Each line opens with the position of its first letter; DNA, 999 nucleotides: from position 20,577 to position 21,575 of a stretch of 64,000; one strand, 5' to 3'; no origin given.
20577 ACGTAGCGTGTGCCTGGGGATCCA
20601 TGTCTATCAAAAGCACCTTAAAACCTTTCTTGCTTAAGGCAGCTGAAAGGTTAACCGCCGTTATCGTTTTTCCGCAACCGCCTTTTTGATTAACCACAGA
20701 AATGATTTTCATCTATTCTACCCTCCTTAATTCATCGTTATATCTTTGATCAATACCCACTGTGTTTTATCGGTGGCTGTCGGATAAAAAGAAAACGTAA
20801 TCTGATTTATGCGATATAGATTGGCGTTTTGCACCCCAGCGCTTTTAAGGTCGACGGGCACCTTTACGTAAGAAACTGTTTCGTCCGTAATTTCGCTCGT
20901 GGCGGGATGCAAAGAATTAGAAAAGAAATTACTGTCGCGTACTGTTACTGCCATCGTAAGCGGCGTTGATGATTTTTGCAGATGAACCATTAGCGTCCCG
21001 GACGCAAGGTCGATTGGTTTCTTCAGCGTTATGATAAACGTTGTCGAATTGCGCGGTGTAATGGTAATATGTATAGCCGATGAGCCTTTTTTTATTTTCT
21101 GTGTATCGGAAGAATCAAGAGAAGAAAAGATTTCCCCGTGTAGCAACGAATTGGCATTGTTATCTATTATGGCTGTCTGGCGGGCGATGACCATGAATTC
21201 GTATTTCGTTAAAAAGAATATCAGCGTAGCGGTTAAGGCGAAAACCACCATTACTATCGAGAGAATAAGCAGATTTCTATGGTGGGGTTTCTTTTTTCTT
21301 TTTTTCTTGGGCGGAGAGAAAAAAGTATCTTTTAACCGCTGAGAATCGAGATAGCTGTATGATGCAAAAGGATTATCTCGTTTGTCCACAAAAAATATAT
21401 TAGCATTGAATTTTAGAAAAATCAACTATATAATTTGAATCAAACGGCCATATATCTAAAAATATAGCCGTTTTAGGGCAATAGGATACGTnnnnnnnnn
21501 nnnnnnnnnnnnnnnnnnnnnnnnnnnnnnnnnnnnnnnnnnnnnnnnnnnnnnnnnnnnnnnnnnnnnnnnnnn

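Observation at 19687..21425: ParA/MinD-type ATPase fused to a CBM48 glycogen-binding module, with a poly-basic membrane partner: candidate glycogen-granule positioning system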

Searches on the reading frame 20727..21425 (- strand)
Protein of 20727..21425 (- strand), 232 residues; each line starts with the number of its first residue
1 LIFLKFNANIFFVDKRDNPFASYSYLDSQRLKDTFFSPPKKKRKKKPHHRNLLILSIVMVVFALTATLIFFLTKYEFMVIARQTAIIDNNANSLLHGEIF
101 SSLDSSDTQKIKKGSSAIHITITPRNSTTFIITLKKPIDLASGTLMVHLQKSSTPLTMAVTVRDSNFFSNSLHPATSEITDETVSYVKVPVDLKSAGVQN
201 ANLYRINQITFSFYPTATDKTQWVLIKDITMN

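Call 3: search_protein_families(library=pfam, proteins=[window:20727-21425:-], max_evalue=0.01)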
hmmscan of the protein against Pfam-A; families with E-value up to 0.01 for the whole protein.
window:20727-21425:- (232 aa): 0 families

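Call 4: search_protein_families(library=ncbifam, proteins=[window:20727-21425:-], max_evalue=0.01)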
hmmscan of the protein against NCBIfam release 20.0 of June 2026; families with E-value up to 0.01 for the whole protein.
window:20727-21425:- (232 aa): 0 families

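Call 6: find_homologous_proteins(query=window:20727-21425:-, max_evalue=0.001)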
Query window:20727-21425:- (232 aa): 34 proteins with E <= 0.001 among 414 candidates.
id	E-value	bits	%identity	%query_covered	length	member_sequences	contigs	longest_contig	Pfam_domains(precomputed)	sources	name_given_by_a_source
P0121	4.5e-100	351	72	95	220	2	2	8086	-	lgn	-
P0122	3.3e-91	322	100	67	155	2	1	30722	-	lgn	-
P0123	3.3e-72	260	55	95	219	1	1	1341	-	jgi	jgi:hypothetical protein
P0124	4.3e-59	217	50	94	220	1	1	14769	-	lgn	-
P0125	7.9e-59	217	50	94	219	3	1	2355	-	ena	-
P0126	1.4e-58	216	47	94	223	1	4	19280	-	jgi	jgi:hypothetical protein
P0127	1.4e-58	216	51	94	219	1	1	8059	-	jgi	-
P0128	1.8e-58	215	48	94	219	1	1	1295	-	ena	-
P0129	2.5e-58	215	50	94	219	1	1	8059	-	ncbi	ncbi:MAG: hypothetical protein WCY05_02935 [Candidatus Omnitrophota bacterium]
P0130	2.5e-58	215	47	96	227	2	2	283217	-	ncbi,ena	-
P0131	4.7e-57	211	48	94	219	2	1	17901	-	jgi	-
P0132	5.0e-57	211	50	94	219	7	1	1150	-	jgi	jgi:hypothetical protein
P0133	7.8e-57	210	49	94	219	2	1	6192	-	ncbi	ncbi:MAG: hypothetical protein WC412_06270 [Candidatus Omnitrophota bacterium]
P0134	9.8e-57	210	48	94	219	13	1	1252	-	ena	-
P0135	5.8e-56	207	48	94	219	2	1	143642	-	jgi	-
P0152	4.2e-29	119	38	98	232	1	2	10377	-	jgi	jgi:hypothetical protein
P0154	6.9e-12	63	27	81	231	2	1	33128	-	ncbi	ncbi:MAG: hypothetical protein WC214_00065 [Candidatus Omnitrophota bacterium]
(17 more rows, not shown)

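Call 28: predict_structure(alignment_id=A2)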
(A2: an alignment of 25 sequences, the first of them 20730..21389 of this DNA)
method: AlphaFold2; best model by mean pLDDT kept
length: 220 residues; sequences in the alignment: 25
mean_pLDDT: 78.7   pTM: 0.61
mean pLDDT of the five models: 78.7, 76.9, 76.4, 73.9, 72.4
residues with pLDDT >= 90: 61; 70-90: 100; 50-70: 51; < 50: 8
segments of 3 or more residues with pLDDT < 50: 1-3, 70-74
pLDDT, mean of each block of 10 residues (from residue 1): 49 59 60 61 87 90 60 57 86 81 83 89 90 89 90 86 85 85 79 93 82 90
secondary structure, 60 per line:
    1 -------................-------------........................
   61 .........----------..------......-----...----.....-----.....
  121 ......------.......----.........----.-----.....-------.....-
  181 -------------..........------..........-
elements in order: H8-23 H37-69 E88-93 E99-101 E106-110 E116-126 E133-139 E144-152 E163-167 E175-179 E194-203 E210-219

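Call 31: fold_search(model_id=the predicted structure, library=pdb)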
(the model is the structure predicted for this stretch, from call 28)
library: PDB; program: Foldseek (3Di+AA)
matches with E <= 10: 1079; with E <= 0.001: 44
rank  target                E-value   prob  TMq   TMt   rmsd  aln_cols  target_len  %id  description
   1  8qpg_TA               1.8e-07  1.00  0.43  0.24   6.1       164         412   11  Turret of Haloferax tailed virus 1 (released 2024-10-09)
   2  6xj9_A                1.3e-06  1.00  0.46  0.16   3.4       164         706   12  Structure of PfGH50B (released 2020-09-16)
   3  1wky                  7.8e-06  1.00  0.39  0.21   7.8       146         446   14  Crystal structure of alkaline mannanase from Bacillus sp. strain JAMB-602: catalytic domain and its Carbohydrate Binding (released 2005-06-15)
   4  9cyn_C                8.7e-06  1.00  0.34  0.34   9.5       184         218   11  Flagellar filament sheath protein FlaA1 (released 2026-03-18)
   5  4bq2_C                1.1e-05  1.00  0.40  0.14   5.8       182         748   14  Structural analysis of an exo-beta-agarase (released 2013-08-14)
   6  4bq3_A                2.0e-05  1.00  0.37  0.12   6.7       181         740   14  Structural analysis of an exo-beta-agarase (released 2013-08-14)
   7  2c24_A                2.5e-05  1.00  0.41  0.50   8.4       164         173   15  FAMILY 30 CARBOHYDRATE-BINDING MODULE OF CELLULOSOMAL CELLULASE CEL9D- CEL44B OF CLOSTRIDIUM THERMOCELLUM (released 2005-11-22)
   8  5z6p_A                2.5e-05  1.00  0.37  0.13   7.8       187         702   10  The crystal structure of an agarase, AgWH50C (released 2019-01-02)
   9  9cyn_B                2.8e-05  1.00  0.36  0.37   9.2       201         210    9  Flagellar filament sheath protein FlaA1 (released 2026-03-18)
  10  9cyn_A                3.1e-05  1.00  0.38  0.39   9.6       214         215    8  Flagellar filament sheath protein FlaA1 (released 2026-03-18)
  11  2c24_B                4.6e-05  1.00  0.46  0.56   4.1       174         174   11  FAMILY 30 CARBOHYDRATE-BINDING MODULE OF CELLULOSOMAL CELLULASE CEL9D- CEL44B OF CLOSTRIDIUM THERMOCELLUM (released 2005-11-22)
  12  1v0a                  4.6e-05  1.00  0.42  0.52   5.2       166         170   10  Family 11 Carbohydrate-Binding Module of cellulosomal cellulase Lic26A-Cel5E of Clostridium thermocellum (released 2005-01-12)
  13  6r31_A                5.1e-05  1.00  0.42  0.52   5.2       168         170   11  Family 11 Carbohydrate-Binding Module from Clostridium thermocellum in complex with beta-1,3-1,4-mixed-linked tetrasac (released 2020-02-05)
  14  8a28_A                5.1e-05  1.00  0.35  0.23   6.5       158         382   11  Structure of the astacin zymogen of LAST-MAM from Limulus polyphemus (released 2022-10-19)
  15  1wzx_A                6.4e-05  1.00  0.39  0.47   6.1       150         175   14  Crystal Structure of Family 30 Carbohydrate Binding Module. (released 2005-03-22)
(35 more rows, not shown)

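Call 79: find_encoding_contigs(protein=P0154, flank=5000, max_places=2)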
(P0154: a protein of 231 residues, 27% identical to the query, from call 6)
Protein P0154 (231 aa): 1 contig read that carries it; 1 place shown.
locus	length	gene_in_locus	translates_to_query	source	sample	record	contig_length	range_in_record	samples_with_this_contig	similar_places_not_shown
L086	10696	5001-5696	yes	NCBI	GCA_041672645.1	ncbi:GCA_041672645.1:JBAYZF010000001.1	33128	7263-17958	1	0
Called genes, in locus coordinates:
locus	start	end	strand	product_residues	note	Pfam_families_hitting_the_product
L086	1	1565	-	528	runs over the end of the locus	PF00682:HMGL-like, PF22617:HCS_D2, PF08502:LeuA_dimer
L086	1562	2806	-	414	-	PF00696:AA_kinase, PF01842:ACT, PF22468:ACT_9, PF13840:ACT_7, PF22468:ACT_9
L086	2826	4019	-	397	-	PF01676:Metalloenzyme, PF10143:PhosphMutase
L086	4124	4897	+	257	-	PF01135:PCMT, PF01209:Ubie_methyltran (weak), PF08704:GCD14, PF13649:Methyltransf_25 (faint), PF13847:Methyltransf_31 (weak)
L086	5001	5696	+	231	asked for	-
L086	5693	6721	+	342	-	PF01656:CbiA, PF02374:ArsA_ATPase (weak), PF06564:CBP_BcsQ, PF09140:MipZ (weak), PF10609:ParA, PF13614:AAA_31, PF02922:CBM_48 (weak), PF16561:AMPK1_CBM, +1 more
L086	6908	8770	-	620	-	PF00027:cNMP_binding, PF01734:Patatin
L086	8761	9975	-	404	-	PF00232:Glyco_hydro_1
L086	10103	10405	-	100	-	PF11154:DUF2934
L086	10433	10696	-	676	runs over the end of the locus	PF01074:Glyco_hydro_38N, PF03065:Glyco_hydro_57, PF09094:AmyA-A_glucT_m, PF09095:AmyA-gluTrfs_C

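Call 80: find_encoding_contigs(protein=P0130, flank=8000, max_places=1)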
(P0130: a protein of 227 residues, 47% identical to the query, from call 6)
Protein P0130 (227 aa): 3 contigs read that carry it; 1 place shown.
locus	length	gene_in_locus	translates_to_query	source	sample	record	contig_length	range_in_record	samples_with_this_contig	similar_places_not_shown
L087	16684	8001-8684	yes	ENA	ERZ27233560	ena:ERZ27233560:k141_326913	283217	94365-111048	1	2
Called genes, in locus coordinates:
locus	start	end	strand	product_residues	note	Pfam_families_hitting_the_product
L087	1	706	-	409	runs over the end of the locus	PF00696:AA_kinase, PF01842:ACT, PF22468:ACT_9, PF13840:ACT_7, PF22468:ACT_9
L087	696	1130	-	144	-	-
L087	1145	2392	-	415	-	PF01676:Metalloenzyme, PF10143:PhosphMutase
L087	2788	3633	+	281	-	PF01135:PCMT, PF08704:GCD14, PF13847:Methyltransf_31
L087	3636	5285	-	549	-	PF02366:PMT, PF13231:PMT_2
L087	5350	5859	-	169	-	PF00293:NUDIX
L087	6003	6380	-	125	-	PF02643:DUF192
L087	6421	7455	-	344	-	PF04055:Radical_SAM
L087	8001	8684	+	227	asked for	-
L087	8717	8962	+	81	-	PF05154:TM2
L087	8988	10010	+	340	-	PF00142:Fer4_NifH, PF01656:CbiA, PF02374:ArsA_ATPase, PF06564:CBP_BcsQ (faint), PF09140:MipZ, PF10609:ParA (weak), PF13614:AAA_31, PF16561:AMPK1_CBM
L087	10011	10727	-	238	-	-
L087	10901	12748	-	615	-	PF00027:cNMP_binding, PF01734:Patatin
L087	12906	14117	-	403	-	PF00232:Glyco_hydro_1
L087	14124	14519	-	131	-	PF19571:ACT_8, PF01842:ACT (weak), PF22629:ACT_AHAS_ss (faint)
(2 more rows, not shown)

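Call 81: find_encoding_contigs(protein=P0152, flank=5000, max_places=1)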
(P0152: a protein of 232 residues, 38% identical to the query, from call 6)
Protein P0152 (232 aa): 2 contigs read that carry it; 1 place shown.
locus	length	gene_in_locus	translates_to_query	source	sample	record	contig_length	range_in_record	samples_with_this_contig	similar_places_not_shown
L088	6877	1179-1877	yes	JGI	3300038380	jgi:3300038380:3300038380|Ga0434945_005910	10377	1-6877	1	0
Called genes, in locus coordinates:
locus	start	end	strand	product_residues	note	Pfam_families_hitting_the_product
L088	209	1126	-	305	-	PF25084:LbH_EIF2B (faint), PF25087:GMPPB_C (weak), PF00132:Hexapep, PF13720:Acetyltransf_11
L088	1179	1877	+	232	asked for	-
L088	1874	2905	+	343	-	PF00142:Fer4_NifH (weak), PF01656:CbiA, PF02374:ArsA_ATPase, PF06564:CBP_BcsQ, PF09140:MipZ (weak), PF10609:ParA, PF13614:AAA_31, PF16561:AMPK1_CBM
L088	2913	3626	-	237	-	-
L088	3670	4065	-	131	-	PF01842:ACT (faint), PF19571:ACT_8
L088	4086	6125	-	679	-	PF01074:Glyco_hydro_38N, PF03065:Glyco_hydro_57, PF09094:AmyA-A_glucT_m, PF09095:AmyA-gluTrfs_C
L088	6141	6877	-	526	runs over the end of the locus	PF03065:Glyco_hydro_57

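Call 84: search_protein_families(library=pfam, alignment_id=A7, max_evalue=1)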
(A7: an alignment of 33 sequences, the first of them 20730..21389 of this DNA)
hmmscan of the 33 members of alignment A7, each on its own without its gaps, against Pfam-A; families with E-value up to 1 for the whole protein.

A. member 1, window:20730-21389:- (220 aa): 0 families

B. families by the number of members that match (of 33 scanned): 29 families (the first 25 are shown)
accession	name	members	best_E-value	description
PF21582.3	CBM30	5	3.1e-05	Carbohydrate binding domain 30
PF18329.7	SGBP_B_XBD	4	0.00039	Surface glycan-binding protein B xyloglucan binding domain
PF03424.20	CBM_17_28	3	0.0043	Carbohydrate binding domain (family 17/28)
PF04647.20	AgrB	2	0.031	Accessory gene regulator B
PF14610.12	Psg1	2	0.043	Ykl077w/Psg1 (Pma1 Stabilization in Golgi)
PF25329.1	C2_GDE1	1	0.027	GDE1-like C2 domain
PF01119.25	DNA_mis_repair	1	0.028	DNA mismatch repair protein, C-terminal domain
PF17999.7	PulA_N1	1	0.032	Pullulanase N1-terminal domain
PF16913.11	PUNUT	1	0.035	Purine nucleobase transmembrane transport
PF16478.10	DUF5055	1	0.035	Domain of unknown function (DUF5055)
PF11954.13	DUF3471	1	0.039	Domain of unknown function (DUF3471)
PF12441.14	CopG_antitoxin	1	0.051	CopG antitoxin of type II toxin-antitoxin system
PF20970.2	MASE10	1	0.055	MASE10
PF10754.15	DUF2569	1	0.057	Protein of unknown function (DUF2569)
PF12561.13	TagA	1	0.064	ToxR activated gene A lipoprotein domain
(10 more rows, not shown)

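Call 88: search_solved_structures(query=A7, max_evalue=1)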
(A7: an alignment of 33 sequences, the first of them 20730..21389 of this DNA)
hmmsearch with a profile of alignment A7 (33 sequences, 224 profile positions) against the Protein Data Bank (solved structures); distinct sequences matched with E-value up to 1: 1.
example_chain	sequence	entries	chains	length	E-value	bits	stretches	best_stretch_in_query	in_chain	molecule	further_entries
8qag_A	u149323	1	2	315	0.42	13.3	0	29-72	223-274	sc-CC-6-95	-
